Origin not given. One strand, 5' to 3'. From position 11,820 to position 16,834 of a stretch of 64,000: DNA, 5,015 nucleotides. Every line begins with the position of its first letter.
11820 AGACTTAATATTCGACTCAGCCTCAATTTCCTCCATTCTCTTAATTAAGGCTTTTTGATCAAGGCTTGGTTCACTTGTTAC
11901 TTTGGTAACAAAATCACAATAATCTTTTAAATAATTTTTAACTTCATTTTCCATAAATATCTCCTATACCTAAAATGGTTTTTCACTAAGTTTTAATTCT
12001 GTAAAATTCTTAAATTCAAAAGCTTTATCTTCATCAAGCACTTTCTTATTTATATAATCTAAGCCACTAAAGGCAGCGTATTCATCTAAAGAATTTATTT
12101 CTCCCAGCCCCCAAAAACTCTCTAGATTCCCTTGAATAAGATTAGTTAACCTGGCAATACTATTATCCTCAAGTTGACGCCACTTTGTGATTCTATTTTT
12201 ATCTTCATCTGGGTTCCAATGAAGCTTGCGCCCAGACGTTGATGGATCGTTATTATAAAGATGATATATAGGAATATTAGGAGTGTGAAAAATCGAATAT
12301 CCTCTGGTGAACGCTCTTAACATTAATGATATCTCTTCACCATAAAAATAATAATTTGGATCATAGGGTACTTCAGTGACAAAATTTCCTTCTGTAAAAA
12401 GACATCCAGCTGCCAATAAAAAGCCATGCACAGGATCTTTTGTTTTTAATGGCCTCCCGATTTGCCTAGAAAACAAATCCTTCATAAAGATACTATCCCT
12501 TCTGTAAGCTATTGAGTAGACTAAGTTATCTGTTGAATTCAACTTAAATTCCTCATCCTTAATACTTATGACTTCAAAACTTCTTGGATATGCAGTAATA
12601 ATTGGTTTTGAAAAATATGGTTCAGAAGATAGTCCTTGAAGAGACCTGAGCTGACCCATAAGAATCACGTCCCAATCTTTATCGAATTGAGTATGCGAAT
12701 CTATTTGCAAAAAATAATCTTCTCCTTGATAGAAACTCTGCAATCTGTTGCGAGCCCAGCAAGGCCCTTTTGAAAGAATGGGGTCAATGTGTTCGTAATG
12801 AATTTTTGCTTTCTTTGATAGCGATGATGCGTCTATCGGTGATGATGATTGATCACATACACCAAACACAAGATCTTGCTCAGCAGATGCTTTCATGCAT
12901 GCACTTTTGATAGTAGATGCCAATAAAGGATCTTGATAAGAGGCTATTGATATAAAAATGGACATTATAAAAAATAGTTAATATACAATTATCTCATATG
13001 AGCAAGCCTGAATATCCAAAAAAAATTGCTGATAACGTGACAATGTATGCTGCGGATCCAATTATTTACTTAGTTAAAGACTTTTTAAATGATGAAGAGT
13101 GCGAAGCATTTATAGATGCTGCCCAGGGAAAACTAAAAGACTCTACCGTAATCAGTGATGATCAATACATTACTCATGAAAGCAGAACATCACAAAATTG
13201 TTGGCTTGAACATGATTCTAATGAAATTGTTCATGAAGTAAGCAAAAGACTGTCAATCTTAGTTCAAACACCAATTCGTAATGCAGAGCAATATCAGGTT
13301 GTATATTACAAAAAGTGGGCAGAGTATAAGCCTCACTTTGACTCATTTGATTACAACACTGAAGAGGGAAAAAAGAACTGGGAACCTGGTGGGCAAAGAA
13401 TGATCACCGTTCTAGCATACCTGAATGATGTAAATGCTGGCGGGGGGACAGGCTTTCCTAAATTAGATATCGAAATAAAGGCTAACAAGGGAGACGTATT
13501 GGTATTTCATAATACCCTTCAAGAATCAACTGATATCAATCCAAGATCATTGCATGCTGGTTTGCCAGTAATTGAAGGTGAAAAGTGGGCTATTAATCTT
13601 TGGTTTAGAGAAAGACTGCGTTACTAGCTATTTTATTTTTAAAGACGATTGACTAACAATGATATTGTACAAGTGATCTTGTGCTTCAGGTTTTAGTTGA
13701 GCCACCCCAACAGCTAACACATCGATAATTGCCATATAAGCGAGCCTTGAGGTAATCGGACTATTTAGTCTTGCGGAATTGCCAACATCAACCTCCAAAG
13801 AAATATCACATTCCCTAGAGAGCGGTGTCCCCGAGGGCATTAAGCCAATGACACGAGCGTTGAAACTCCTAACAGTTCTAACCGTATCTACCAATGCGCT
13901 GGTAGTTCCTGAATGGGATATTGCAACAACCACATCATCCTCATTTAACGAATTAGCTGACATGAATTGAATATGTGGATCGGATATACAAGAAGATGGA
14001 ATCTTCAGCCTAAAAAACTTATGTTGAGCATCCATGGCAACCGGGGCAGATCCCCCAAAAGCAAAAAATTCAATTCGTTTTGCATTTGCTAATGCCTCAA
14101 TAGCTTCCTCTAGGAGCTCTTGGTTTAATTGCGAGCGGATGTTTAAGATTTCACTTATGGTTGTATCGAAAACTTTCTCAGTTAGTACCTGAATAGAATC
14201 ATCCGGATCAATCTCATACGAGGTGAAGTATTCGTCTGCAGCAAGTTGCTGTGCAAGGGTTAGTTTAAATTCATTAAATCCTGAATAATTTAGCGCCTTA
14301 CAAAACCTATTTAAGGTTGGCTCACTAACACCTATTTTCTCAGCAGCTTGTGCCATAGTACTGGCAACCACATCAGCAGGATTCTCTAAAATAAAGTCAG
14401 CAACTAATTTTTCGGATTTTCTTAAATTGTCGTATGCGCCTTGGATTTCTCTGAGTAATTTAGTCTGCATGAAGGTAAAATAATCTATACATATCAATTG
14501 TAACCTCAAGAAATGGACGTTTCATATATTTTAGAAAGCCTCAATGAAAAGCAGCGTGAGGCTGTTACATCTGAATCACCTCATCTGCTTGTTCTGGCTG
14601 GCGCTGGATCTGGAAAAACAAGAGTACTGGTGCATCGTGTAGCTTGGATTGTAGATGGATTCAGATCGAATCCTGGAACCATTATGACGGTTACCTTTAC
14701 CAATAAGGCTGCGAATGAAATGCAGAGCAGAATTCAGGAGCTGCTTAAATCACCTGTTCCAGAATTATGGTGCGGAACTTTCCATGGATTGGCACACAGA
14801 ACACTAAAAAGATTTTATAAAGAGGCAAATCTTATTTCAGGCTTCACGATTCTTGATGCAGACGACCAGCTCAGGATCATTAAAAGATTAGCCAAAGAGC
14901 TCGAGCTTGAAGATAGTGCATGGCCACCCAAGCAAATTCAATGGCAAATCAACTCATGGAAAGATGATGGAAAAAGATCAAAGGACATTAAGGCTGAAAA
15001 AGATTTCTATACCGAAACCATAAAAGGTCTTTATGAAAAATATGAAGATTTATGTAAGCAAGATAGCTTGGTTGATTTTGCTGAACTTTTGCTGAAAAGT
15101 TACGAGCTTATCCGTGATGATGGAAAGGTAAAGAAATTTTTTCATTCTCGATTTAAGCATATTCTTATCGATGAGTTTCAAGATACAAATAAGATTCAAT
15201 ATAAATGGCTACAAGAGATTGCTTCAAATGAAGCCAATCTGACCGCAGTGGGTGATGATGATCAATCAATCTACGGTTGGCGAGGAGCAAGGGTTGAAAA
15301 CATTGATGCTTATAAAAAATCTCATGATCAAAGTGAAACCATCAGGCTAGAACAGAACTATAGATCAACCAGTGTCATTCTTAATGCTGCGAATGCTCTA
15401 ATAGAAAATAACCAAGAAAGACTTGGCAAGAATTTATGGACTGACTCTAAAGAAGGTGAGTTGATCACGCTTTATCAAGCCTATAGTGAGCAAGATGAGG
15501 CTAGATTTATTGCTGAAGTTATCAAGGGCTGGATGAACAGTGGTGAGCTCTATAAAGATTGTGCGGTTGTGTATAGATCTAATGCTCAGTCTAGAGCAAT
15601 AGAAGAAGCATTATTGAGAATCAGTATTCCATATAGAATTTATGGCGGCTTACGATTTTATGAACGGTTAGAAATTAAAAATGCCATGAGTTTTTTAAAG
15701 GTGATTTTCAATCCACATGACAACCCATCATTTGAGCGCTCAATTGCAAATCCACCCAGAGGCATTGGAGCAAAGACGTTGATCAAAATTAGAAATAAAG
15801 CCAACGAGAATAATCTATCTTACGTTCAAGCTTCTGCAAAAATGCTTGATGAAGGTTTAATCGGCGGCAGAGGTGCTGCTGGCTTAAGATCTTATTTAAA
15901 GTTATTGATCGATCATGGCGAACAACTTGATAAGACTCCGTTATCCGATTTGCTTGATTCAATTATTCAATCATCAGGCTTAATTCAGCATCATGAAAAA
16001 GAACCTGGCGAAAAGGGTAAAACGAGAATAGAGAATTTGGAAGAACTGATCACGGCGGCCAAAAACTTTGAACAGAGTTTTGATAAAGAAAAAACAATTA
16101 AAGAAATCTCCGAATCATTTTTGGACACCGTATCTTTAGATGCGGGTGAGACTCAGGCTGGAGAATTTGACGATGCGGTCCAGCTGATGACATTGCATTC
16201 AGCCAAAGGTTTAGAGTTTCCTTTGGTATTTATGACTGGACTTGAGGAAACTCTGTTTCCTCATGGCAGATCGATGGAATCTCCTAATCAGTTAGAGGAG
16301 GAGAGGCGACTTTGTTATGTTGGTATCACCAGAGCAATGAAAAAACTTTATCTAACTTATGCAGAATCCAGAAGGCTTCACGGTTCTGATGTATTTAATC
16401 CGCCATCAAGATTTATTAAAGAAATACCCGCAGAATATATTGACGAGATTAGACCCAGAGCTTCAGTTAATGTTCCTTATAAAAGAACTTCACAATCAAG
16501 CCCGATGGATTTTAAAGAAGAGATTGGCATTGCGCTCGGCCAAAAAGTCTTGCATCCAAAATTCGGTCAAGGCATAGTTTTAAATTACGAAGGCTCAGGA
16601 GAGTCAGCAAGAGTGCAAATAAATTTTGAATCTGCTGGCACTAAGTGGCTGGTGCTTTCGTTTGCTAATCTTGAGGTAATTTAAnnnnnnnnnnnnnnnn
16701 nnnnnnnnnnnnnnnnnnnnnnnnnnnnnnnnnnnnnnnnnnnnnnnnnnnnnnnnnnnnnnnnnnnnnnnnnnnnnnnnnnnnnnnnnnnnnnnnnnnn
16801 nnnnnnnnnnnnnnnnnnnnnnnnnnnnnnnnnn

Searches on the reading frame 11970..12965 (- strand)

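Call 84: search_protein_families(library=pfam, proteins=[window:11970-12965:-], max_evalue=0.001)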
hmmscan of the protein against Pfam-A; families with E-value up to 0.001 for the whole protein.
window:11970-12965:- (331 aa): 1 family
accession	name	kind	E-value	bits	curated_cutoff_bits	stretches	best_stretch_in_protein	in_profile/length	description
PF11397.14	GlcNAc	-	7.5e-47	160.9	21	2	49-282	93-308/352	Glycosyltransferase (GlcNAc)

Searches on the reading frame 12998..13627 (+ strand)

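Call 84: search_protein_families(library=pfam, proteins=[window:12998-13627:+], max_evalue=0.001)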
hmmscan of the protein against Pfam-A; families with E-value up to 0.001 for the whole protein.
window:12998-13627:+ (209 aa): 2 families
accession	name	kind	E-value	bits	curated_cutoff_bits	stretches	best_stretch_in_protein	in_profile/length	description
PF13640.12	2OG-FeII_Oxy_3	-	5.2e-14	53.4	27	1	100-204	2-98/98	2OG-Fe(II) oxygenase superfamily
PF03171.26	2OG-FeII_Oxy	-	1.6e-06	28.8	23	1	97-204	2-100/101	2OG-Fe(II) oxygenase superfamily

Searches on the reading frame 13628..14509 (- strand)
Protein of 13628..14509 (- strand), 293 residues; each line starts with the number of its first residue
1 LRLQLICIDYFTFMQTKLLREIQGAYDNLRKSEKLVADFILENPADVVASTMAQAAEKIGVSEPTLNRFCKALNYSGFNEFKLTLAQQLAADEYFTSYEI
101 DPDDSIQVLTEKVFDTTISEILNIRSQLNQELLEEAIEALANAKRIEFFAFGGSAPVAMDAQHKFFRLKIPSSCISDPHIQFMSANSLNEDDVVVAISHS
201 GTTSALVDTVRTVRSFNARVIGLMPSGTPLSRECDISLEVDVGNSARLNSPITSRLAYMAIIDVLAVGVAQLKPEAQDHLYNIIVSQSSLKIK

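Call 9: search_protein_families(library=pfam, proteins=[window:13628-14509:-], max_evalue=0.01)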
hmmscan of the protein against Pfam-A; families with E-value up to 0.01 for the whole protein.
window:13628-14509:- (293 aa): 3 families
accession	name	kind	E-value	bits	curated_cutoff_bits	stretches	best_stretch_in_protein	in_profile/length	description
PF01418.23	HTH_6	-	5.3e-22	78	28.3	1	17-91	2-76/77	Helix-turn-helix domain, rpiR family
PF01380.27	SIS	-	4.4e-19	69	25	1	140-267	2-130/131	SIS domain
PF13580.11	SIS_2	-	1e-05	26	27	1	181-223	94-136/138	SIS domain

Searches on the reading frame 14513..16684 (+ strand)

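Call 9: search_protein_families(library=pfam, proteins=[window:14513-16684:+], max_evalue=0.01)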
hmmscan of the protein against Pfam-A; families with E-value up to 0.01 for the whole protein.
window:14513-16684:+ (723 aa): 8 families
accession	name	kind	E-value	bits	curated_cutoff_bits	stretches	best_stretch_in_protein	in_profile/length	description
PF00580.27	UvrD-helicase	-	1e-83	281.6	23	1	10-271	1-270/271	UvrD/REP helicase N-terminal domain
PF13361.12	UvrD_C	-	1.3e-78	265.4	25.6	1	277-618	1-349/350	UvrD-like helicase C-terminal domain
PF13245.12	AAA_19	-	1.2e-22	80.9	25.1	1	14-255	1-132/134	AAA domain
PF21196.3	PcrA_UvrD_tudor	-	2.9e-09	37.1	23.9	1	676-718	2-44/48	PcrA/UvrD tudor domain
PF13604.12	AAA_30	-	4.3e-09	36.8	27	2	10-74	2-66/191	AAA domain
PF13538.12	UvrD_C_2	-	1.2e-08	35.2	27.4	1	558-615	4-52/52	UvrD-like helicase C-terminal domain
PF01443.25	Viral_helicase1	-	1.7e-06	28.5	21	0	515-614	136-226/228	Viral superfamily 1 RNA helicase core domain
PF13087.12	AAA_12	-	0.0035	17.4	27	0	300-367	60-129/195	AAA domain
